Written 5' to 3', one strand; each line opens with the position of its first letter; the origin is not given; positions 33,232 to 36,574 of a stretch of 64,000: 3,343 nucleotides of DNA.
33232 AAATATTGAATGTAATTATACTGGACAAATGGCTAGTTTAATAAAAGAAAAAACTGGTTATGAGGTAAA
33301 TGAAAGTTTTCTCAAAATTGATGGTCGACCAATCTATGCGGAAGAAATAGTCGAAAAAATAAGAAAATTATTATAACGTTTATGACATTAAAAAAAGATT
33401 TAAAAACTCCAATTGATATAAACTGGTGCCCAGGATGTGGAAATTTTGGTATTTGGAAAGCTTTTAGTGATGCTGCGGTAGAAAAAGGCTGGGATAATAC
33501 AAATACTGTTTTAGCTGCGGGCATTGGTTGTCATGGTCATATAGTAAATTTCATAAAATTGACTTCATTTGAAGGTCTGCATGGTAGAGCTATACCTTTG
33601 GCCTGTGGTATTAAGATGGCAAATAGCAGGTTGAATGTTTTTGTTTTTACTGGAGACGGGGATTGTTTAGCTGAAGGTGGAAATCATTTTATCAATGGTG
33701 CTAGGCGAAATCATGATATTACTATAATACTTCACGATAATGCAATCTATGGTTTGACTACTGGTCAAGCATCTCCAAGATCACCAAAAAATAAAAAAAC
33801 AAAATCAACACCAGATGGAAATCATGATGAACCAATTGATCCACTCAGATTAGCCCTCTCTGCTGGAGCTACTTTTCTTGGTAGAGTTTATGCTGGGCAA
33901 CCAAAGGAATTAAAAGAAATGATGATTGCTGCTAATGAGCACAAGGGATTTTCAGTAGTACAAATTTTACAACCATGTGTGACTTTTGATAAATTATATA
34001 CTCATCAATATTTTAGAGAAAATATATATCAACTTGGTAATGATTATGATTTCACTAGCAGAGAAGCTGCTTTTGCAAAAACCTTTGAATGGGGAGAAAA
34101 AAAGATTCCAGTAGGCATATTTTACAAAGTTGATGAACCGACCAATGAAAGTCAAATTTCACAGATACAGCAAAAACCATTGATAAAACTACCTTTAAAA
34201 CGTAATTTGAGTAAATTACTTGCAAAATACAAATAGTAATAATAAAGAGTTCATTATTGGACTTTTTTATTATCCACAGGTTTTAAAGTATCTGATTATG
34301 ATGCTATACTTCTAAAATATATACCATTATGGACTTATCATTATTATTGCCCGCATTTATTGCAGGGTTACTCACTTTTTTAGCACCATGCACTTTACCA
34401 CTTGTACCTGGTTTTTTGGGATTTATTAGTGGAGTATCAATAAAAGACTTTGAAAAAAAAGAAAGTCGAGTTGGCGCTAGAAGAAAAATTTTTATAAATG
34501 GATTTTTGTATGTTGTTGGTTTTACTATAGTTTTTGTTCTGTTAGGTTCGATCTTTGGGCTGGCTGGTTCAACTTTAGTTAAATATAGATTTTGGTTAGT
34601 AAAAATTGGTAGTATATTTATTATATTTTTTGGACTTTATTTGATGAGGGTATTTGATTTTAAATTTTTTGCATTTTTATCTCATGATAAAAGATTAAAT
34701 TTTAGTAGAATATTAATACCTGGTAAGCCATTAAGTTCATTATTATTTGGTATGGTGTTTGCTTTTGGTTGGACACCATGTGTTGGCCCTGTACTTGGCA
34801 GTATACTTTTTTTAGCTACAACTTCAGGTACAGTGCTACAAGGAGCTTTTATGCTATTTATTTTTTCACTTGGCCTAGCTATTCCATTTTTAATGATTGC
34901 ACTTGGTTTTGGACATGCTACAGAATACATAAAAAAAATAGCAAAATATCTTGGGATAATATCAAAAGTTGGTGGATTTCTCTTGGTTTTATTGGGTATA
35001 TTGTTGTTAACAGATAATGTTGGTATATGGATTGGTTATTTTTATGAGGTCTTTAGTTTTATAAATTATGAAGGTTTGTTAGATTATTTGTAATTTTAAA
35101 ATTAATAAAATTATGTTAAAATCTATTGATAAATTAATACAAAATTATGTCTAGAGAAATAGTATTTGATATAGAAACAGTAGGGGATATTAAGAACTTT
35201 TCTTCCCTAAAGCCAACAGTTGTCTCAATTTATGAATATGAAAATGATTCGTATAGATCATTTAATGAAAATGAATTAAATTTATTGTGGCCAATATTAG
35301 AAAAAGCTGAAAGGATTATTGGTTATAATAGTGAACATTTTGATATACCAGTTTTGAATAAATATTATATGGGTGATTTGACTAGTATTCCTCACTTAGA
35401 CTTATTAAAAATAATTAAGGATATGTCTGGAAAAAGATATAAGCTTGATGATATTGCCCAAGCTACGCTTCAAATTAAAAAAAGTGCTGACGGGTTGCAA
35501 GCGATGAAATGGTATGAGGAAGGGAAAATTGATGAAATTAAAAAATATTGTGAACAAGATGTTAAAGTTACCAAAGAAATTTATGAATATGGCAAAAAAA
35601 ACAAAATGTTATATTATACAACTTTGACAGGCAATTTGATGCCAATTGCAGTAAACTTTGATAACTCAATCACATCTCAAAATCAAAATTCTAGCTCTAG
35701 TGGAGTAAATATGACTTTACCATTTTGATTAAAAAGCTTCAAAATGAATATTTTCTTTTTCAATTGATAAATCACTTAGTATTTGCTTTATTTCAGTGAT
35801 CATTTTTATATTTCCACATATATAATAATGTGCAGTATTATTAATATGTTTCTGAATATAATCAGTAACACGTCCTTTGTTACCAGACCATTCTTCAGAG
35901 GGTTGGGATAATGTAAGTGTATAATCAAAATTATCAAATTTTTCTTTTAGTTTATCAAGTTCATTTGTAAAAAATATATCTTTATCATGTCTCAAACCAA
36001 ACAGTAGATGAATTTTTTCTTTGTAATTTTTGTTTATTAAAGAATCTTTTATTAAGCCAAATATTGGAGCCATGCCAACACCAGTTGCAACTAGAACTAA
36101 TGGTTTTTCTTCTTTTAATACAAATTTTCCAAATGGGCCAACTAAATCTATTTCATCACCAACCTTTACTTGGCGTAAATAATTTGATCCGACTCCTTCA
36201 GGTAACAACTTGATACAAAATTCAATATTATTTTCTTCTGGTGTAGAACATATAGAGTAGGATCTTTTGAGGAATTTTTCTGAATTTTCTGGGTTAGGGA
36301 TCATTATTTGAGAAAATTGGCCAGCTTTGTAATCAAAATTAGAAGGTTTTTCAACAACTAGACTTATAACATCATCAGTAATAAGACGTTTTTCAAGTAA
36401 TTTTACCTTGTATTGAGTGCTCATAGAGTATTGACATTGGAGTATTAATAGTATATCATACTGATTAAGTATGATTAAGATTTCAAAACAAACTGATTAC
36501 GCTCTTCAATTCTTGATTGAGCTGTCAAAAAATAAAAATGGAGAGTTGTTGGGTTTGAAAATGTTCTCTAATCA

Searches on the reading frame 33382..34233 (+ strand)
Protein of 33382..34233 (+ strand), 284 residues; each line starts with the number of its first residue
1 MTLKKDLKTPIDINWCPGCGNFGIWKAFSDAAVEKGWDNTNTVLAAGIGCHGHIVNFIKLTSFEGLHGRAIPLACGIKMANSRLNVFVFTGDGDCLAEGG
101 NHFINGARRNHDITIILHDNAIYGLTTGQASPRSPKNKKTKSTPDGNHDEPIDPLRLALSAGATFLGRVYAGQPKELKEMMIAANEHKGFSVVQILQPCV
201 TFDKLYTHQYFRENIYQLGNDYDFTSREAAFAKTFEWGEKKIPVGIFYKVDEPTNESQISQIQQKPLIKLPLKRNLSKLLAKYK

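Call 93: search_protein_families(library=pfam, proteins=[window:33382-34233:+], max_evalue=0.001)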
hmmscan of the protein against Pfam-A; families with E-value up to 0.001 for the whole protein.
window:33382-34233:+ (284 aa): 2 families
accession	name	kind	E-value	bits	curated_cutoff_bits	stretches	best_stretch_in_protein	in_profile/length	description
PF02775.26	TPP_enzyme_C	-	1.7e-29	103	21.9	1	48-195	2-151/151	Thiamine pyrophosphate enzyme, C-terminal TPP binding domain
PF12367.13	PFO_beta_C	-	5.5e-21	74.8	24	1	199-263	1-65/66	Pyruvate ferredoxin oxidoreductase beta subunit C terminal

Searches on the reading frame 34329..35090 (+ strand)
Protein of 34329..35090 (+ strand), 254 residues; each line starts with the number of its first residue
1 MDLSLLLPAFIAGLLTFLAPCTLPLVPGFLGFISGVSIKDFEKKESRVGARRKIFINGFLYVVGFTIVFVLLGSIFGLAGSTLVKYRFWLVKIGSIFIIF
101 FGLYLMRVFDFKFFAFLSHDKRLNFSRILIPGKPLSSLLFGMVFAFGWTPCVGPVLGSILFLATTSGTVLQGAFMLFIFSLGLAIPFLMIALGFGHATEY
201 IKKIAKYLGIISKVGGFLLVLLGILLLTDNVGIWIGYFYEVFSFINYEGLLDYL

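Call 59: search_protein_families(library=pfam, proteins=[window:34329-35090:+], max_evalue=0.00001)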
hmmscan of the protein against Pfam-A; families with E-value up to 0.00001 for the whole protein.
window:34329-35090:+ (254 aa): 2 families
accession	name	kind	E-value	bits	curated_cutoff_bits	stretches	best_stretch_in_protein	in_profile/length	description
PF02683.22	DsbD_TM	-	4.4e-21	75.6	27.1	1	6-228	5-216/219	Cytochrome C biogenesis protein transmembrane domain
PF13386.12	DsbD_2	-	5.8e-10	39.8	24.9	1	51-224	30-198/199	Cytochrome C biogenesis protein transmembrane region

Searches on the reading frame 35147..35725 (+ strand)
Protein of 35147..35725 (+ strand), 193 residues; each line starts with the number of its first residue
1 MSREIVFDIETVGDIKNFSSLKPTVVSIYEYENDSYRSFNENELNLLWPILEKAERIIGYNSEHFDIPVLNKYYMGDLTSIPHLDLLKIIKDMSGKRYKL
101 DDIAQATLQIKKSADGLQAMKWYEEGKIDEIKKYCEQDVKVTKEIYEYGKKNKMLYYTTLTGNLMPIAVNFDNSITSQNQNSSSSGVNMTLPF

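Call 93: search_protein_families(library=pfam, proteins=[window:35147-35725:+], max_evalue=0.001)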
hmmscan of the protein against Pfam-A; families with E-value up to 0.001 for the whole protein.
window:35147-35725:+ (193 aa): 3 families
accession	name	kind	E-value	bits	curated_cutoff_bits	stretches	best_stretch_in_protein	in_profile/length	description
PF13482.12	RNase_H_2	-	5.6e-15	56.1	22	1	6-148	2-163/165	RNase_H superfamily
PF10108.15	DNA_pol_B_exo2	-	4.5e-11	43.3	24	1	82-142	104-166/213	Predicted 3'-5' exonuclease related to the exonuclease domain of PolB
PF01612.26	DNA_pol_A_exo1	-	2.2e-06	28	23.6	1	4-147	22-166/173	3'-5' exonuclease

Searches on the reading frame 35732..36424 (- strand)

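Call 93: search_protein_families(library=pfam, proteins=[window:35732-36424:-], max_evalue=0.001)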
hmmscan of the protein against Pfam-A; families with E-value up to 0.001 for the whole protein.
window:35732-36424:- (231 aa): 5 families
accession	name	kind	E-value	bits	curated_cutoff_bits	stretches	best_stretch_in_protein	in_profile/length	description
PF00175.26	NAD_binding_1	-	1.8e-21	77.3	22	1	111-213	1-108/109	Oxidoreductase NAD-binding domain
PF00970.30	FAD_binding_6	-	1.3e-13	51.5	21.1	1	7-101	2-97/99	Oxidoreductase FAD-binding domain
PF08022.18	FAD_binding_8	-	2.3e-06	28.1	22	1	5-73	2-70/109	FAD-binding domain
PF08021.17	FAD_binding_9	-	4.2e-05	24.2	23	1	15-100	29-119/120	Siderophore-interacting FAD-binding domain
PF08030.17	NAD_binding_6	-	0.00012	22.6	22.2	0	109-176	4-78/156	Ferric reductase NAD binding domain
